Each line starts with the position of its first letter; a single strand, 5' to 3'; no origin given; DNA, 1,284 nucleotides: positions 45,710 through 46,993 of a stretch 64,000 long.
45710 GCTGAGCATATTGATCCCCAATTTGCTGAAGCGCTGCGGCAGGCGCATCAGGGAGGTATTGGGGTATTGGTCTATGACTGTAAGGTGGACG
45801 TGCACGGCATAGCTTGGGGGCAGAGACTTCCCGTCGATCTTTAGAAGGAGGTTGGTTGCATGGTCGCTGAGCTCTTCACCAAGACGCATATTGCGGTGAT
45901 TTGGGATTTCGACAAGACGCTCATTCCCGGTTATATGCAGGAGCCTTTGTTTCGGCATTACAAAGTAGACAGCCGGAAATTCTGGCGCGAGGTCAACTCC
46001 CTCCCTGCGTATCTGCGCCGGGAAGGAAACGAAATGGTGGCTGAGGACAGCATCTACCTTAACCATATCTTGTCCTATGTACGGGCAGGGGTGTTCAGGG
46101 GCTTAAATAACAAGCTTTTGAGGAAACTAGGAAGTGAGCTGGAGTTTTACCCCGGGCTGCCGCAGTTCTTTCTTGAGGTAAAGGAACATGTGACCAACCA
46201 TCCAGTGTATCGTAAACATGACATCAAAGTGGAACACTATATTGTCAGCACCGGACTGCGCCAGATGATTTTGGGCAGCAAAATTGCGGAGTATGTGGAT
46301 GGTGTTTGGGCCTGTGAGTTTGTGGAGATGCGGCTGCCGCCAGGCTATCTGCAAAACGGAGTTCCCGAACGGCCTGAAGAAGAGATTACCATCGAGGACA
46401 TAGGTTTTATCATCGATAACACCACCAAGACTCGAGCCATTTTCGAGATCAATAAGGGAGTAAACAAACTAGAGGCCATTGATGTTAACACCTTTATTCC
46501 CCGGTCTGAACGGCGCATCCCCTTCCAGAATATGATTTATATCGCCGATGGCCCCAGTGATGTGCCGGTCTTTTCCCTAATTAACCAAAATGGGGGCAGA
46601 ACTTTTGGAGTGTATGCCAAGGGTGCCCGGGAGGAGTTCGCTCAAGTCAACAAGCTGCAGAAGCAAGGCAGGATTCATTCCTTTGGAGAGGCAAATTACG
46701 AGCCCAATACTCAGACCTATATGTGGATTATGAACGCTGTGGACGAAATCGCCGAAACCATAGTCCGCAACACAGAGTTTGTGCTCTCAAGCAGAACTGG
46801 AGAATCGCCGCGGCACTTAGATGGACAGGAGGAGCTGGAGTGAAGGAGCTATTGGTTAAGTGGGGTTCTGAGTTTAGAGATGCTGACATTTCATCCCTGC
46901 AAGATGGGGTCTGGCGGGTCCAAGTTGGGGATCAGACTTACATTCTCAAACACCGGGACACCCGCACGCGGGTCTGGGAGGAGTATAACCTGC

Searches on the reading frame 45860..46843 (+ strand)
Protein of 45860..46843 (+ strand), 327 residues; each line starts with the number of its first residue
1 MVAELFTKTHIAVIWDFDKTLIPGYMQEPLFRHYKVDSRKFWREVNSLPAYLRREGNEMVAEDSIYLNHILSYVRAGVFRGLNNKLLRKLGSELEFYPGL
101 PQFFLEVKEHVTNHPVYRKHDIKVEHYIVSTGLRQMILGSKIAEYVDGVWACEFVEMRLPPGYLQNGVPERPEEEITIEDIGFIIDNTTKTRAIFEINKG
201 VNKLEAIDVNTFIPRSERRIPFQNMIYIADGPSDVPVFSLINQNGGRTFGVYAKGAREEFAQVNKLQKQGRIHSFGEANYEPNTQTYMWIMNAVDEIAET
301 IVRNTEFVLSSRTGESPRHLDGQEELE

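Call 3: search_protein_families(library=pfam, proteins=[window:45860-46843:+], max_evalue=0.01)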
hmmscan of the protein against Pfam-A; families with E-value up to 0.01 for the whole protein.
window:45860-46843:+ (327 aa): 1 family
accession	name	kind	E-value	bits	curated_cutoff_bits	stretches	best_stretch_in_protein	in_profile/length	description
PF12710.13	HAD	-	1.9e-06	28.9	27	1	13-103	1-93/189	haloacid dehalogenase-like hydrolase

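Call 4: search_protein_families(library=ncbifam, proteins=[window:45860-46843:+], max_evalue=0.01)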
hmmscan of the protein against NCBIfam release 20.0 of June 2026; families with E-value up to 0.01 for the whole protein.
window:45860-46843:+ (327 aa): 0 families

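Call 22: search_solved_structures(query=window:45860-46843:+, max_evalue=1, show_alignments=1)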
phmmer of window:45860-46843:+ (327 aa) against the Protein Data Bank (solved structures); distinct sequences matched with E-value up to 1: 0.

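Call 26: find_homologous_proteins(query=window:45860-46843:+, max_evalue=0.001)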
Query window:45860-46843:+ (327 aa): 7569 proteins with E <= 0.001 among 8000 candidates; the best 120 are listed.
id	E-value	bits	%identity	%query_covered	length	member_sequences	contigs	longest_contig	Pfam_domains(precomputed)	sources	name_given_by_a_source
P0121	4.5e-218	741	99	100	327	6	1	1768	PF12710.14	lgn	-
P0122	3.0e-208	709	94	100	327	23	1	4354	PF12710.14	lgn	-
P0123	6.4e-197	672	89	100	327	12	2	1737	PF12710.14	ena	-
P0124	2.1e-196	670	89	100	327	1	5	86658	PF12710.14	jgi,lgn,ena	-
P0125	5.0e-196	669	88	100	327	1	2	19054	PF12710.14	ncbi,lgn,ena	-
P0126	5.5e-196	668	88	100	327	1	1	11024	PF12710.14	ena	-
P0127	2.9e-195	666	88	100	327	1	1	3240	PF12710.14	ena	-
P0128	3.8e-195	666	88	100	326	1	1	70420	PF12710.14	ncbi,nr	ncbi:MAG: haloacid dehalogenase-like hydrolase [Firmicutes bacterium]|nr:haloacid dehalogenase-like 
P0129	5.7e-195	665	88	100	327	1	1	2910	PF12710.14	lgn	-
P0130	7.9e-195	665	88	100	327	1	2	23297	PF12710.14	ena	-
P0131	1.4e-190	651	86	100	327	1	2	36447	PF12710.14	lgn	-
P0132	1.6e-190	650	86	100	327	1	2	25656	PF12710.14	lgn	-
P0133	1.9e-190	650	86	100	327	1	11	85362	PF12710.14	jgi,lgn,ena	-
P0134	1.9e-190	650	86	100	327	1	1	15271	PF12710.14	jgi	-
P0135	1.9e-190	650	86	100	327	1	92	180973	PF12710.14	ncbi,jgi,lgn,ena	ncbi:MAG: HAD family hydrolase [Limnochordia bacterium]|jgi:hypothetical protein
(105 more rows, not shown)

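Call 28: find_related_loci(query=A1, collection=genome_contigs, flank=8000)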
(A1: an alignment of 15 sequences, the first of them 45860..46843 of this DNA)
Query A1 (327 aa) in genome_contigs; peptide patterns used: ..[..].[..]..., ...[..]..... (x = any residue, [..] = any of these).
600 stretches matched a pattern (row limit reached: there are more); 580 encode a relative of the query (tblastn E <= 1e-3); the best 80 are kept; 80 distinct loci.
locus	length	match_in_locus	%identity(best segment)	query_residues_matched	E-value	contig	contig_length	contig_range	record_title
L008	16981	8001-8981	86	1-327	0e+0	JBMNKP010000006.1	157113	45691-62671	MAG: Limnochordia bacterium isolate SBF912LR0HQ0121 contig_8123, whole genome shotgun sequence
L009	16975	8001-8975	79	1-325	0e+0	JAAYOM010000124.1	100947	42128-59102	MAG: Bacillota bacterium isolate AS21ysBPME_46 197379_AS21, whole genome shotgun sequence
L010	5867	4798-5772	78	1-325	0e+0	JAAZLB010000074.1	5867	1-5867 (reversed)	MAG: Bacillota bacterium isolate AS23ysBPME_143 30137_AS23, whole genome shotgun sequence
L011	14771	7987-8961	76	1-325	1e-177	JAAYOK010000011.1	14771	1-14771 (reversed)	MAG: Bacillota bacterium isolate AS21ysBPME_352 10019_AS21, whole genome shotgun sequence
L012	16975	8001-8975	77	1-325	1e-176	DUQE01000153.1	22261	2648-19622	MAG TPA_asm: Bacillota bacterium isolate AS08sgBPME_382 256104_AS08, whole genome shotgun sequence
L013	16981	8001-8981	87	1-327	0e+0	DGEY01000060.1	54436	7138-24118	MAG TPA_asm: Firmicutes bacterium UBA3914 UBA3914_contig_333, whole genome shotgun sequence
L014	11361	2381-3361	74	1-327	3e-173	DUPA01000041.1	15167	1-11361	MAG TPA_asm: Natronincola sp. isolate AS08sgBPME_26 68173_AS08, whole genome shotgun sequence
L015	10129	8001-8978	75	1-326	1e-170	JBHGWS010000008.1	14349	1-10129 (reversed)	MAG: Candidatus Darwinibacter acetoxidans isolate M4B_bin18 k141_459523, whole genome shotgun sequence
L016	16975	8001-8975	77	1-325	4e-170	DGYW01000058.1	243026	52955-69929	MAG TPA_asm: Firmicutes bacterium UBA4996 UBA4996_contig_1675, whole genome shotgun sequence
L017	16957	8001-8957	68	1-320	6e-153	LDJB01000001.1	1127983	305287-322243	MAG: Peptococcaceae bacterium 1109 scaffold00001, whole genome shotgun sequence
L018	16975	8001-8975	75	1-325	1e-173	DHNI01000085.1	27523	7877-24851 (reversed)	MAG TPA_asm: Firmicutes bacterium UBA5420 UBA5420_contig_28955, whole genome shotgun sequence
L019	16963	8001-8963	66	1-321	8e-147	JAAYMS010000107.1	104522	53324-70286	MAG: Bacillota bacterium isolate AS20ysBPTH_44 45853_AS20, whole genome shotgun sequence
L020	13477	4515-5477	63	1-321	2e-138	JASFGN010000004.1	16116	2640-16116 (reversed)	MAG: Desulfobacterales bacterium isolate D0606U12remetaG_Bin_130 D0606U12remetaG_FD_scaffold_148_c1, whole genome shotgu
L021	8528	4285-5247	61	1-321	1e-137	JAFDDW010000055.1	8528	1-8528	MAG: Deltaproteobacteria bacterium isolate Meg19_1012_Bin_272 Meg19_1012_Bin_272_scaffold_31634, whole genome shotgun se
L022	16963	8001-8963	62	1-321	2e-137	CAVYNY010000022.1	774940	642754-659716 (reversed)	MAG: uncultured delta proteobacterium isolate MFD05684.bin.2.75 genome assembly, contig: contig_66333, whole genome shot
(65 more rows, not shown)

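Call 43: predict_structure(alignment_id=A2)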
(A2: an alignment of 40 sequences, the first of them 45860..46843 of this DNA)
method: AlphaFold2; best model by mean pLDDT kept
length: 327 residues; sequences in the alignment: 40
mean_pLDDT: 86.0   pTM: 0.84
mean pLDDT of the five models: 86.0, 82.4, 80.6, 75.1, 74.1
residues with pLDDT >= 90: 203; 70-90: 80; 50-70: 24; < 50: 20
segments of 3 or more residues with pLDDT < 50: 1-5, 202-204, 206-210, 322-327
pLDDT, mean of each block of 10 residues (from residue 1): 56 94 93 96 95 93 91 96 96 97 97 93 94 95 93 91 89 84 87 74 44 66 91 84 90 90 91 92 94 96 84 56 43
secondary structure, 60 per line:
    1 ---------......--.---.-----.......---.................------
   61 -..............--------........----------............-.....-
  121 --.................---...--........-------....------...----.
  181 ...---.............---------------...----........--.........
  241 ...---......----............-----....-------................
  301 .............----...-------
elements in order: E10-15 H28-34 H38-54 H62-75 H84-91 H102-113 H115-119 E123-133 H134-139 E148-155 H163-166 E180-183 H187-199 E225-229 H232-243 E247-252 H257-268 E274-277 H285-313

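Call 45: fold_search(model_id=the predicted structure, library=pdb)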
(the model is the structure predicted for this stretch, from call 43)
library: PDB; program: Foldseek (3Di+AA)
matches with E <= 10: 945; with E <= 0.001: 60
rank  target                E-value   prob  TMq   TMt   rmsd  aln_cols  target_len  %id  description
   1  5is2                  1.6e-08  1.00  0.47  0.40   6.8       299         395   16  Crystal structure of Mycobacterium avium SerB2 at pH 6.6 (released 2016-04-27)
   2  5it0                  1.9e-08  1.00  0.47  0.40   7.2       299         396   15  Crystal structure of Mycobacterium avium SerB2 mutant D343N/D347N (released 2016-04-27)
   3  5it4                  2.3e-08  1.00  0.43  0.36   8.3       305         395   16  Crystal structure of Mycobacterium avium SerB2 mutant D343N (released 2016-04-27)
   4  5jlp                  7.0e-08  1.00  0.47  0.40   7.0       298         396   17  Crystal structure of Mycobacterium avium SerB2 in complex with serine at ACT domain (released 2017-05-03)
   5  1l7o_B                1.3e-07  1.00  0.45  0.67   5.7       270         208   15  CRYSTAL STRUCTURE OF PHOSPHOSERINE PHOSPHATASE IN APO FORM (released 2002-06-19)
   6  5jjb                  1.4e-07  1.00  0.46  0.39   7.3       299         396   16  Crystal structure of Mycobacterium avium SerB2 mutant D343G (released 2016-05-18)
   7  1f5s_B                2.7e-07  1.00  0.43  0.64   6.5       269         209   15  CRYSTAL STRUCTURE OF PHOSPHOSERINE PHOSPHATASE FROM METHANOCOCCUS JANNASCHII (released 2001-06-20)
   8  3m1y_D                3.1e-07  1.00  0.47  0.69   5.2       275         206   13  Crystal Structure of a Phosphoserine phosphatase (SerB) from Helicobacter pylori (released 2010-03-23)
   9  3p96                  4.4e-07  1.00  0.43  0.37   8.0       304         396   16  Crystal structure of Phosphoserine phosphatase SerB from Mycobacterium avium, native form (released 2010-11-10)
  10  4eze_A                5.9e-07  1.00  0.47  0.53   4.8       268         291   13  Crystal structure of had family hydrolase t0658 from Salmonella enterica subsp. enterica serovar Typhi (Target EFI-501 (released 2012-07-25)
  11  4eze_B                6.7e-07  1.00  0.45  0.50   6.1       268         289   14  Crystal structure of had family hydrolase t0658 from Salmonella enterica subsp. enterica serovar Typhi (Target EFI-501 (released 2012-07-25)
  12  3m1y_B                7.1e-07  1.00  0.47  0.71   4.8       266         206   14  Crystal Structure of a Phosphoserine phosphatase (SerB) from Helicobacter pylori (released 2010-03-23)
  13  5t41                  8.4e-07  1.00  0.44  0.38   7.6       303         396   16  Crystal structure of Mycobacterium avium SerB2 mutant S275A/R279A at pH 6.6 with ethylene glycol bound at ACT- I domain (released 2016-11-16)
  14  1f5s_A                9.5e-07  1.00  0.42  0.61   6.7       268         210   15  CRYSTAL STRUCTURE OF PHOSPHOSERINE PHOSPHATASE FROM METHANOCOCCUS JANNASCHII (released 2001-06-20)
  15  7asz_B                1.0e-06  1.00  0.34  0.47   8.4       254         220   13  L-2-haloacid dehalogenase H190A mutant from Zobellia galactanivorans (released 2021-09-08)
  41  4ex7                  1.3e-04  1.00  0.37  0.52   8.6       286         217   16  Crystal structure of the alnumycin P phosphatase in complex with free phosphate (released 2013-01-16)
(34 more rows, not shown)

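Call 65: search_protein_families(library=padloc, proteins=[window:45860-46843:+], max_evalue=0.01)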
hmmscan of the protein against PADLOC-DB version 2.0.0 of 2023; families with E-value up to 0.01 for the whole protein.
window:45860-46843:+ (327 aa): 3 families
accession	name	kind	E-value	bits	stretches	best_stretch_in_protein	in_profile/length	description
PDLC05002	PDC-S34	-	8.1e-62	207.2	1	8-301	4-270/284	-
PDLC05001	PDC-S34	-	1.8e-45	153.6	1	8-299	13-274/384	-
PDLC05000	PDC-S34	-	3.6e-39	133.2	1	10-298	3-261/416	-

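Call 77: search_protein_families(library=padloc, alignment_id=A1, max_evalue=0.001)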
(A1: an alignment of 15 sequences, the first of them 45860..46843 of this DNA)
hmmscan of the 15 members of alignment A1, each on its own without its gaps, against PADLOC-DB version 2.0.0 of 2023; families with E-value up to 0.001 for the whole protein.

A. member 1, window:45860-46843:+ (327 aa): 3 families
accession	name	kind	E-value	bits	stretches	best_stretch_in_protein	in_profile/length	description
PDLC05002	PDC-S34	-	8.1e-62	207.2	1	8-301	4-270/284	-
PDLC05001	PDC-S34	-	1.8e-45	153.6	1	8-299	13-274/384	-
PDLC05000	PDC-S34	-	3.6e-39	133.2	1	10-298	3-261/416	-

B. families by the number of members that match (of 15 scanned): 3 families
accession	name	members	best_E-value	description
PDLC05002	PDC-S34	15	6.5e-66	-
PDLC05001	PDC-S34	15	3.2e-47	-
PDLC05000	PDC-S34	15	8.5e-43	-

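Call 78: search_dna_similar(query=window:45860-46843:+, collection=plasmids, mode=protein, max_evalue=0.00001, max_rows=20)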
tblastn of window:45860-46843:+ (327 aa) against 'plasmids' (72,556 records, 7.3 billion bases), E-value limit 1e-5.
Records with a match: 10; places in all: 11; records where one place covers at least 80% of the query: 8.
Best place of each record, by identity: <60% 10.
By first word of the organism name: Ralstonia 1; Halolamina 1; Vescimonas 1; Phocaeicola 1; Hymenobacter 1; Neotabrizicola 1; Methylocystis 1; Rhodobacter 1; Deinococcus 1; Haladaptatus 1.
By predicted mobility (MOB-suite, as given by PLSDB): non-mobilizable 6; mobilizable 3; conjugative 1.
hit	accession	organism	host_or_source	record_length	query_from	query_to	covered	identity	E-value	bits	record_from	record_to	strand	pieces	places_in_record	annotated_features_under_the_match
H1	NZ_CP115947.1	Ralstonia solanacearum MolK2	Musa sp.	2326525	2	320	98%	45.9%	3e-85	287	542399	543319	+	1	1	record has no annotation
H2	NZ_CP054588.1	Halolamina sp. CBA1230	solar salt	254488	9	271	80%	33.2%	3e-26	116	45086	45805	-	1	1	hypothetical protein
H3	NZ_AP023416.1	Vescimonas fastidiosa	Homo sapiens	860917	8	300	90%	29.8%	2e-28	122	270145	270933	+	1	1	HAD family hydrolase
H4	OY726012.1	Phocaeicola massiliensis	-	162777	7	305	91%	29.0%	1e-30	129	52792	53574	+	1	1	none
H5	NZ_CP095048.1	Hymenobacter cellulosilyticus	single cell,air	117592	11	252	74%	35.1%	2e-11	143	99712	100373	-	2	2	haloacid dehalogenase-like hydrolase | hypothetical protein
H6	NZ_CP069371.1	Neotabrizicola shimadae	microbial biofilm,biofilm, Nakabusa ...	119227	7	285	85%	30.0%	2e-25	114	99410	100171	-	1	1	HAD family hydrolase | Shedu immune nuclease family protein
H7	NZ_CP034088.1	Methylocystis rosea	cell culture,groundwater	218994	11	281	83%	30.4%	1e-29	126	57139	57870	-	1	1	HAD family hydrolase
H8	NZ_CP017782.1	Rhodobacter xanthinilyticus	bacterial culture,sea water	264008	11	317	94%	26.5%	6e-25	112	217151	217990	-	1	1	HAD family hydrolase | HsdR family type I site-specific deoxyribonuclease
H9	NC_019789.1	Deinococcus peraridilitoris DSM 19664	-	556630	7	306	92%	26.2%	1e-17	91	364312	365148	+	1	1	phosphatase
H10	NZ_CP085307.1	Haladaptatus pallidirubidus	cell culture,saline soil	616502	107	268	50%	29.0%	5e-11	71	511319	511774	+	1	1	hypothetical protein (x2)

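Call 79: search_dna_similar(query=window:45860-46843:+, collection=phages, mode=protein, max_evalue=0.00001, max_rows=20)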
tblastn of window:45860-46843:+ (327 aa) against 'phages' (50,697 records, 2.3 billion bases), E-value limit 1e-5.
Records with a match: 1; places in all: 1; records where one place covers at least 80% of the query: 0.
Best place of each record, by identity: <60% 1.
By first word of the organism name: Bacteriophage 1.
By host as written in the record: - 1.
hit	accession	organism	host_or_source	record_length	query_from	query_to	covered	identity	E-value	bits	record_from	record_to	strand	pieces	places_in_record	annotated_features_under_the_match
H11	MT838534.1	Bacteriophage sp.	human fecal samples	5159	87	303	66%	30.9%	1e-22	104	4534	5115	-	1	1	record has no annotation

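Call 80: get_annotated_region(hit=H6, flank=6000)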
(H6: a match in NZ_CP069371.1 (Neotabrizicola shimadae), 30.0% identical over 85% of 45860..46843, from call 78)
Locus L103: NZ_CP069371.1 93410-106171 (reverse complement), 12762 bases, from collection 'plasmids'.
description: Neotabrizicola shimadae strain N10 plasmid unnamed1, complete sequence
organism: Neotabrizicola shimadae (NCBI taxid 2807096)
taxonomy: Bacteria; Pseudomonadota; Alphaproteobacteria; Rhodobacterales; Paracoccaceae; Neotabrizicola; Neotabrizicola shimadae
host: -; source: microbial biofilm,biofilm, Nakabusa hotspring; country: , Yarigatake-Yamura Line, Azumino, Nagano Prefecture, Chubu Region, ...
typing (MOB-suite, as given by PLSDB): mobilizable; replicon rep_cluster_579; relaxase MOBP
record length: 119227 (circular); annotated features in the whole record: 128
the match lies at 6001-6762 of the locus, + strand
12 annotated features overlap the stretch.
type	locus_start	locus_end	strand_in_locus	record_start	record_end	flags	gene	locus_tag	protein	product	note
CDS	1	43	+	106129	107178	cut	-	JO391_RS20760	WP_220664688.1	Fic family protein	-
CDS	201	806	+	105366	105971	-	-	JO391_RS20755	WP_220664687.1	restriction endonuclease subunit S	-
CDS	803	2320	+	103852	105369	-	-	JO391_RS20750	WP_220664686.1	type I restriction-modification system subunit M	GO:0006306 - DNA methylation [Evidence IEA]; GO:0009307 - DNA restriction-modification system [Evidence IEA]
CDS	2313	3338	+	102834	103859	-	-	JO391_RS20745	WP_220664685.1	virulence RhuM family protein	-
CDS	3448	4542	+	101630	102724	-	-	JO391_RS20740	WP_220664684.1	restriction endonuclease subunit S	-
CDS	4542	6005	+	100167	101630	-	-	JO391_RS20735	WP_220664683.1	Shedu immune nuclease family protein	-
CDS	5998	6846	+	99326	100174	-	-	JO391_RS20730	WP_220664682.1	HAD family hydrolase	-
CDS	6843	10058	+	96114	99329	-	-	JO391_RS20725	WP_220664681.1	HsdR family type I site-specific deoxyribonuclease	GO:0009307 - DNA restriction-modification system [Evidence IEA]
CDS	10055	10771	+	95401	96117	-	-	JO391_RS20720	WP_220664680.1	SprT family zinc-dependent metalloprotease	GO:0006508 - proteolysis [Evidence IEA]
CDS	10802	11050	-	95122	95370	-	-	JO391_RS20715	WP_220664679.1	WGR domain-containing protein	-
CDS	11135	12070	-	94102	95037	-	-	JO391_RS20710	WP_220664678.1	DUF2493 domain-containing protein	-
CDS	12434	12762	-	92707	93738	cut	-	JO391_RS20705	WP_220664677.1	toprim domain-containing protein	-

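Call 81: get_annotated_region(hit=H8, flank=6000)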
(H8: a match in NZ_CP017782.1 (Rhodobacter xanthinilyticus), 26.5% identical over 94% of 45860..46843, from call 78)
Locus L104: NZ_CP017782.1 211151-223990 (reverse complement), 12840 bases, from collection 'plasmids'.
description: Rhodobacter xanthinilyticus strain LPB0142 plasmid pEJ01, complete sequence
organism: Rhodobacter xanthinilyticus (NCBI taxid 1850250)
taxonomy: Bacteria; Pseudomonadota; Alphaproteobacteria; Rhodobacterales; Paracoccaceae; Rhodobacter; Rhodobacter xanthinilyticus
host: -; source: bacterial culture,sea water; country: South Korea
typing (MOB-suite, as given by PLSDB): conjugative; replicon rep_cluster_548,rep_cluster_579; relaxase MOBP; mating-pair formation MPF_T
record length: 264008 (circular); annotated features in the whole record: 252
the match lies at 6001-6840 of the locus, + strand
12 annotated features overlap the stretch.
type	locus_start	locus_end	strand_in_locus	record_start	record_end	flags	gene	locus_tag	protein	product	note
CDS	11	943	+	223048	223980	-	-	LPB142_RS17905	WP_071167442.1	DUF2493 domain-containing protein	-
CDS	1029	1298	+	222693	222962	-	-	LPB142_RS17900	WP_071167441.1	WGR domain-containing protein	-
CDS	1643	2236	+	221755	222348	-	-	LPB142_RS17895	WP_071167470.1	hypothetical protein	-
CDS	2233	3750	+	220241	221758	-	-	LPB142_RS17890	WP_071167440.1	type I restriction-modification system subunit M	GO:0006306 - DNA methylation [Evidence IEA]; GO:0009307 - DNA restriction-modification system [Evidence IEA]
CDS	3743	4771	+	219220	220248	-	-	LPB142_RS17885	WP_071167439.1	virulence RhuM family protein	-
CDS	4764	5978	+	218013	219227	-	-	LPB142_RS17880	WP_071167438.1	restriction endonuclease subunit S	-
CDS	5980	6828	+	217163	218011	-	-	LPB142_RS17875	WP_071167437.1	HAD family hydrolase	-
CDS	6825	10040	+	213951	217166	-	-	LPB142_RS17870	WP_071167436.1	HsdR family type I site-specific deoxyribonuclease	GO:0009307 - DNA restriction-modification system [Evidence IEA]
CDS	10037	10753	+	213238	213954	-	-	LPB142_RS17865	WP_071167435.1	SprT family zinc-dependent metalloprotease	GO:0006508 - proteolysis [Evidence IEA]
CDS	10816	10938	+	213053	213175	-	-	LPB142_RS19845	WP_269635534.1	hypothetical protein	-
CDS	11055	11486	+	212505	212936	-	-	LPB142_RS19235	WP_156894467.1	hypothetical protein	-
CDS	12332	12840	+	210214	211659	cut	istA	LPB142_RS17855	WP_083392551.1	IS21 family transposase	-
